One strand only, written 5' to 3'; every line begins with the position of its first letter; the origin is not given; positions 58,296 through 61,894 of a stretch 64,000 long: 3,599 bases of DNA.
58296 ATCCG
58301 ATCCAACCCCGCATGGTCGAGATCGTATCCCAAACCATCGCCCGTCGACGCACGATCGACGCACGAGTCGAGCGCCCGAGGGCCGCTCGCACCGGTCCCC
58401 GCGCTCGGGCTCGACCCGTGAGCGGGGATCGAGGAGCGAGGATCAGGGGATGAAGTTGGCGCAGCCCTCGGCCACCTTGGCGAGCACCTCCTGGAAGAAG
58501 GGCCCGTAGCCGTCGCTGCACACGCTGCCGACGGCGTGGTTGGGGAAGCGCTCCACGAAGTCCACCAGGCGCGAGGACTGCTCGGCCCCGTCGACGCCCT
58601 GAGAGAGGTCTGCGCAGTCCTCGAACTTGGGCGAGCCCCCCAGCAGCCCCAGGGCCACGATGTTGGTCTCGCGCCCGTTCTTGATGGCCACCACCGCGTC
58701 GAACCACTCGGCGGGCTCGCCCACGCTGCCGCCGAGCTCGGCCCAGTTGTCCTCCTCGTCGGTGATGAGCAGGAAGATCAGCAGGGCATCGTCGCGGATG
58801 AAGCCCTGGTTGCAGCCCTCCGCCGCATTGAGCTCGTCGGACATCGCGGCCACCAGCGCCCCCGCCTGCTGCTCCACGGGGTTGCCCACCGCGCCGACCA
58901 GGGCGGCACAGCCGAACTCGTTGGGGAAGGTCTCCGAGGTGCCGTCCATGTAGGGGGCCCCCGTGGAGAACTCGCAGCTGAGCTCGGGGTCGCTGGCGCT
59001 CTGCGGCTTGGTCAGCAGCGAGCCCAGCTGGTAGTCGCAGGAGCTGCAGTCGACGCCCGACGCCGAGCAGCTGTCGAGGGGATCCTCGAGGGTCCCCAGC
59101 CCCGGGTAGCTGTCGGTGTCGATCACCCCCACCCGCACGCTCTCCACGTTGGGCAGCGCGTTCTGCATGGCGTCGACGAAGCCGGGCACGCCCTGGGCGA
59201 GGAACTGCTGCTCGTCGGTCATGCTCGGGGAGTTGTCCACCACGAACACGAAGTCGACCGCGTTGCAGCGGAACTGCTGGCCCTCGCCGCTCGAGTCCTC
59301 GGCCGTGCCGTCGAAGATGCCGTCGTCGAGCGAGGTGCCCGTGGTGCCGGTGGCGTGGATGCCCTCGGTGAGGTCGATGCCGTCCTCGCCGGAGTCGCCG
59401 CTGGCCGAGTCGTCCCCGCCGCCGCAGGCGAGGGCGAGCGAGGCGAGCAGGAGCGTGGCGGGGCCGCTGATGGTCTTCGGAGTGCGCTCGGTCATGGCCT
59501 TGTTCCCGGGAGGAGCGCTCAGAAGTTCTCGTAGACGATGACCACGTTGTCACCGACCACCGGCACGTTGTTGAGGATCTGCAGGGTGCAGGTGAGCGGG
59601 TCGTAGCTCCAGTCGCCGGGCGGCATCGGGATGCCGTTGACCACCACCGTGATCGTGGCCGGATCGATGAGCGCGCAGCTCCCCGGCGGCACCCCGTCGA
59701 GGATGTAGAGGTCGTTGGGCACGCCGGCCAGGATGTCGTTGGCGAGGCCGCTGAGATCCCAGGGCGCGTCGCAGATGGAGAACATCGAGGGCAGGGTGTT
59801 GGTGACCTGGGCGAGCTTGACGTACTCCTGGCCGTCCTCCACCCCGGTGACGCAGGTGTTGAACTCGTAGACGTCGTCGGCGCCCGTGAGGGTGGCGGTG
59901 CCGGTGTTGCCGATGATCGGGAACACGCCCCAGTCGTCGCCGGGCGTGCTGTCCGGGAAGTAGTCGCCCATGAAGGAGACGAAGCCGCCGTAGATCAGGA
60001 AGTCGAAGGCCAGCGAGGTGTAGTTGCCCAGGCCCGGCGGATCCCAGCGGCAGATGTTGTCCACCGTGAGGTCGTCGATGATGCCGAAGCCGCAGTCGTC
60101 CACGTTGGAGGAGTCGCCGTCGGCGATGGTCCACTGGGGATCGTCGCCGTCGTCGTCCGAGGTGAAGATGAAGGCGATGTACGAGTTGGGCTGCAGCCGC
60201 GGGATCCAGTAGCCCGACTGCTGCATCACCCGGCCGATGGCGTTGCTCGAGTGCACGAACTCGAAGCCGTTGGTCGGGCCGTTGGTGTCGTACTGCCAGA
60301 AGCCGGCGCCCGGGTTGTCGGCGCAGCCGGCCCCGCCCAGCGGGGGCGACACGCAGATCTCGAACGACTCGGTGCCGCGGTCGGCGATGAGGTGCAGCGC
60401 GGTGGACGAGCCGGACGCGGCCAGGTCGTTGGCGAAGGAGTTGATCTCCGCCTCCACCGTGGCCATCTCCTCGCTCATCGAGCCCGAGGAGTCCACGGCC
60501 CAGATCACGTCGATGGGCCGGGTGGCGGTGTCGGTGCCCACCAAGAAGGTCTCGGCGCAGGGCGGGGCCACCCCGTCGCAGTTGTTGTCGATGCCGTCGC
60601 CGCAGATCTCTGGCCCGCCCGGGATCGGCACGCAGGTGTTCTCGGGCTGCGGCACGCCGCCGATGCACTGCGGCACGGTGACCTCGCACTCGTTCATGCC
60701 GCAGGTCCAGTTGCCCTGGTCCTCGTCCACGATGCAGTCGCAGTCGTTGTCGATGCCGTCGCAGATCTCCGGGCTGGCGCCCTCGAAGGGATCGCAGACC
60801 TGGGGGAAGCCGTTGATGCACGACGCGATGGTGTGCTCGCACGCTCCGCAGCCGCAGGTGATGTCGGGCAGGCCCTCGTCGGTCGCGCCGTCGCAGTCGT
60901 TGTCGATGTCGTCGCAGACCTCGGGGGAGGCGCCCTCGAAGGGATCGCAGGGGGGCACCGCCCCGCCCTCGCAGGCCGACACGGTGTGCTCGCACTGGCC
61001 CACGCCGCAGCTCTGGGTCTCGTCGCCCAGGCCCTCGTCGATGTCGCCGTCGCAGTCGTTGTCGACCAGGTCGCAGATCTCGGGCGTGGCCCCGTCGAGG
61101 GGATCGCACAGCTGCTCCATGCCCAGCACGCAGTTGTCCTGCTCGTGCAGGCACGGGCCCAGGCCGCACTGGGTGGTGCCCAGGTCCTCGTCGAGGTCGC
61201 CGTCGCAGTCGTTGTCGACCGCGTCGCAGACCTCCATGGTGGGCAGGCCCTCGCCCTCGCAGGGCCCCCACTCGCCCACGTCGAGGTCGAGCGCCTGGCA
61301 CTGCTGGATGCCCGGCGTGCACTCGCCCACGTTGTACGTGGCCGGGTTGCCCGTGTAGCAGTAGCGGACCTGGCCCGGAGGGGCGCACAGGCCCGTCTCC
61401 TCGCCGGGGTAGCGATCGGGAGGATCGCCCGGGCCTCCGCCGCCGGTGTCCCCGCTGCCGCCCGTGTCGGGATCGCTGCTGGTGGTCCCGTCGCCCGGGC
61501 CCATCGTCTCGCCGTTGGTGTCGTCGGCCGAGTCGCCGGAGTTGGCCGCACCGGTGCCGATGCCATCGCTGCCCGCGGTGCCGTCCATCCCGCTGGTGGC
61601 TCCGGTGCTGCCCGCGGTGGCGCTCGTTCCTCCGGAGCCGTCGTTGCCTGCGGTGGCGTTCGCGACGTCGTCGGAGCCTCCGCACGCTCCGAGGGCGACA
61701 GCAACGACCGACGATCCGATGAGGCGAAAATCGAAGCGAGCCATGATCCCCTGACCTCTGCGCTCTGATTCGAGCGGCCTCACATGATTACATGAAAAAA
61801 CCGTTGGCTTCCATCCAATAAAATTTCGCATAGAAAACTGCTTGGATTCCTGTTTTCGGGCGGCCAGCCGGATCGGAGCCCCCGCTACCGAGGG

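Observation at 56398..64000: Cluster of four secreted Cys-rich-repeat / vWA lipoproteins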

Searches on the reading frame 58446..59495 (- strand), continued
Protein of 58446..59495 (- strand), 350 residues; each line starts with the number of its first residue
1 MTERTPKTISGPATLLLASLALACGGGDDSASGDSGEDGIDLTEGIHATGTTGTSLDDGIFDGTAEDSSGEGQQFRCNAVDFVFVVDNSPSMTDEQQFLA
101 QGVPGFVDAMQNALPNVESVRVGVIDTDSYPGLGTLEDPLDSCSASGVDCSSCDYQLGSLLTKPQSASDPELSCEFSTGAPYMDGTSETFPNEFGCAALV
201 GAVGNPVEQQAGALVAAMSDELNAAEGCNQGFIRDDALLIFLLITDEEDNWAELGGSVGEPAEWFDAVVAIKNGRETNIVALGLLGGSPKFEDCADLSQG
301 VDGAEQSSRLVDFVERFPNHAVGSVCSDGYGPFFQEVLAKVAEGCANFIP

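Call 81: search_protein_families(library=pfam, alignment_id=A2, max_evalue=1)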
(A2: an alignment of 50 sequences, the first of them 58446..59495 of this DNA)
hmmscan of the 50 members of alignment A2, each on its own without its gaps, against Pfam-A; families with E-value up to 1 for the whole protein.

A. member 1, window:58446-59495:- (350 aa): 1 family
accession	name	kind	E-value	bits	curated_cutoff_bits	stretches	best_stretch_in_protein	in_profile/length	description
PF13519.12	VWA_2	-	0.042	14.9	27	1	83-131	2-49/107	von Willebrand factor type A domain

B. families by the number of members that match (of 50 scanned): 15 families
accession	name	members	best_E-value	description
PF13519.12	VWA_2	39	0.00034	von Willebrand factor type A domain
PF00092.34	VWA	27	0.00021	von Willebrand factor type A domain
PF20782.3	TssR_VWA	9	0.096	TssR protein VWA domain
PF13768.12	VWA_3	3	0.028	von Willebrand factor type A domain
PF21827.1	New_glue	2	0.11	New glue protein family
PF16763.10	Spidroin_N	1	0.029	Major ampullate spidroin 1, spider silk protein 1, N-term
PF15671.10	PRR18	1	0.086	Proline-rich protein family 18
PF09064.16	EGF_Tme5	1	0.14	Thrombomodulin like fifth domain, EGF-like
PF09738.14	LRRFIP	1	0.18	LRRFIP family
PF07171.17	MlrC_C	1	0.19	MlrC C-terminus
PF14504.11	CAP_assoc_N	1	0.21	CAP-associated N-terminal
PF05920.17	Homeobox_KN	1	0.27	Homeobox KN domain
PF04285.18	DUF444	1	0.36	Protein of unknown function (DUF444)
PF09196.16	DUF1953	1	0.88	Domain of unknown function (DUF1953)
PF22257.2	GPR128_N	1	0.96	GPR128, N-terminal domain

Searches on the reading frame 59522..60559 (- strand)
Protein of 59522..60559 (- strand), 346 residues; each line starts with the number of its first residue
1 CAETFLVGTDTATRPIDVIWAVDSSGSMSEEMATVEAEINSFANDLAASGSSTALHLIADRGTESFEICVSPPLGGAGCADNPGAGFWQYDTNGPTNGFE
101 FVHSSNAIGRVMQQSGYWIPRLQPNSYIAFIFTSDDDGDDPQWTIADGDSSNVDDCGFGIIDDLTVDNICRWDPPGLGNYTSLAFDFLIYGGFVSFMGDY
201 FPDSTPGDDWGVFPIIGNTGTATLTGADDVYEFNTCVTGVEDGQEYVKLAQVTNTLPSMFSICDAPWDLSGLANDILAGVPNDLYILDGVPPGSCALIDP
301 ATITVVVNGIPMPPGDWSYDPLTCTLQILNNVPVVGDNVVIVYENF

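Call 19: search_protein_families(library=pfam, proteins=[window:59522-60559:-], max_evalue=10)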
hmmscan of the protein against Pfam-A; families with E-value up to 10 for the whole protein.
seq(346 aa): 0 families

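Call 48: find_homologous_proteins(query=window:59522-60559:-, max_evalue=0.001)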
Query seq(346 aa) (346 aa): 11 proteins with E <= 0.001 among 2825 candidates.
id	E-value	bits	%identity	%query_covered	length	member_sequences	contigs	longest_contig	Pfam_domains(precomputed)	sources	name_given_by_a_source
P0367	1.7e-155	536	100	68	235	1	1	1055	-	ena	-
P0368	2.5e-136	473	64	99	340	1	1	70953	-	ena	-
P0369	3.4e-130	453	65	94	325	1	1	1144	-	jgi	jgi:hypothetical protein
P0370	1.5e-128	448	63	99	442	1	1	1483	PF11617.14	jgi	jgi:hypothetical protein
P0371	1.4e-126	441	61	100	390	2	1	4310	-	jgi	jgi:hypothetical protein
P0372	1.7e-125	437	60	100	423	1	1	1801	PF11617.14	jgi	jgi:hypothetical protein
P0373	5.2e-110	387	56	100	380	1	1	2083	-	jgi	jgi:hypothetical protein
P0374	9.0e-103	363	56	92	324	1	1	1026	-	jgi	jgi:hypothetical protein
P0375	3.2e-73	265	57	68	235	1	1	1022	-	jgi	-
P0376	4.9e-49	186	44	68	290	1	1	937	-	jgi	jgi:hypothetical protein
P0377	1.7e-4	39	93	8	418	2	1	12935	PF11617.14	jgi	jgi:hypothetical protein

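Call 52: search_solved_structures(query=A3, max_evalue=10, show_alignments=1)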
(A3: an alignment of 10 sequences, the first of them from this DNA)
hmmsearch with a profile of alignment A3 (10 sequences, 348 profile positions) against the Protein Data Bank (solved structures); distinct sequences matched with E-value up to 10: 1.
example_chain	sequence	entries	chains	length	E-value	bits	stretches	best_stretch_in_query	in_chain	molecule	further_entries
7alk_A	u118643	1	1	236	0.21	14.1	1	160-245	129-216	Neurogenic locus protein delta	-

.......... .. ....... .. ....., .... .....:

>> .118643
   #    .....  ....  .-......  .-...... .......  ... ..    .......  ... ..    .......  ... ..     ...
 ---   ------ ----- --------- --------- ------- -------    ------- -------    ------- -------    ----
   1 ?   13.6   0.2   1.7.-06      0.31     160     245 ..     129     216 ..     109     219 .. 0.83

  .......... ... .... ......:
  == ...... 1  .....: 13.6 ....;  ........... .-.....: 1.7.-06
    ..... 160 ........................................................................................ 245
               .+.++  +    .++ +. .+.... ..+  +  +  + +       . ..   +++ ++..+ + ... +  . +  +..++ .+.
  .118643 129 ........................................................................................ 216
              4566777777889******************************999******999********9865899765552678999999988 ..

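Call 68: search_protein_families(library=ncbifam, proteins=[window:59522-60559:-], max_evalue=10)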
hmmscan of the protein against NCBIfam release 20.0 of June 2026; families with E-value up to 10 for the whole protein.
seq(346 aa): 0 families

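Call 82: search_protein_families(library=pfam, alignment_id=A3, max_evalue=1)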
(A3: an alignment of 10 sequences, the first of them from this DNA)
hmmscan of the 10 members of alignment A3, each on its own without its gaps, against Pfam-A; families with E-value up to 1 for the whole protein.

A. member 1, seq(346 aa): 0 families

B. families by the number of members that match (of 10 scanned): 5 families
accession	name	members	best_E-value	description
PF00092.34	VWA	4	0.044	von Willebrand factor type A domain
PF11617.13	Cu-binding_MopE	2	0.00072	Putative metal-binding motif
PF12079.13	DUF3558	1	0.052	Protein of unknown function (DUF3558)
PF00362.24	Integrin_beta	1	0.1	Integrin beta chain VWA domain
PF10229.14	MMADHC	1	0.12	Methylmalonic aciduria and homocystinuria type D protein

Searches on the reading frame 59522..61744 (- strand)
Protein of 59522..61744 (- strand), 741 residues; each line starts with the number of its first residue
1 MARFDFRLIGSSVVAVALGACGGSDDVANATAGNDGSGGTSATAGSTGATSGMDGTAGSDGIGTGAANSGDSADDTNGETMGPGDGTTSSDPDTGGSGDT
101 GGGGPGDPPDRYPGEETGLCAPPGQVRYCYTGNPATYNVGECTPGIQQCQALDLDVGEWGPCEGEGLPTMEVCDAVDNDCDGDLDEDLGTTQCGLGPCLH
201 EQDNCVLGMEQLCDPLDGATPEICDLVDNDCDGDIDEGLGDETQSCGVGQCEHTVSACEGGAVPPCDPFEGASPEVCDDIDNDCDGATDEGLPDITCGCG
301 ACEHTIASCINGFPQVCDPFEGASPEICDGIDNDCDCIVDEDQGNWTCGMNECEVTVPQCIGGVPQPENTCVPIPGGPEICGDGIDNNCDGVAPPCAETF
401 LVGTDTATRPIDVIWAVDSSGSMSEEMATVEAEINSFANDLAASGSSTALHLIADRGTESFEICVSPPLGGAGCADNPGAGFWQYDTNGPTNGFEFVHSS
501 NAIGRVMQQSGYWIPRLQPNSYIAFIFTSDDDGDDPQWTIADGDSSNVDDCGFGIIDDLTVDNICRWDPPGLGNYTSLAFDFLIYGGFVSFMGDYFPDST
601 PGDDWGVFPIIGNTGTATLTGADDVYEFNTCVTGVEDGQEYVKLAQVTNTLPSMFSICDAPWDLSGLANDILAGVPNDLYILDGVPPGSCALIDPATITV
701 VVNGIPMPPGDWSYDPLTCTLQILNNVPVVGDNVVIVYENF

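Call 6: search_protein_families(library=pfam, proteins=[window:59522-61744:-], max_evalue=1)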
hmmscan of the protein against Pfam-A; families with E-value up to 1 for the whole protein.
window:59522-61744:- (741 aa): 1 family
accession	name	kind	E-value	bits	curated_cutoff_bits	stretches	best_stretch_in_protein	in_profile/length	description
PF11617.13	Cu-binding_MopE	-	1.9e-21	76.4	27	5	375-392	11-27/30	Putative metal-binding motif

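Call 7: search_protein_families(library=ncbifam, proteins=[window:59522-61744:-], max_evalue=1)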
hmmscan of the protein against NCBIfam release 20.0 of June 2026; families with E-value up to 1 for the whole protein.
window:59522-61744:- (741 aa): 0 families
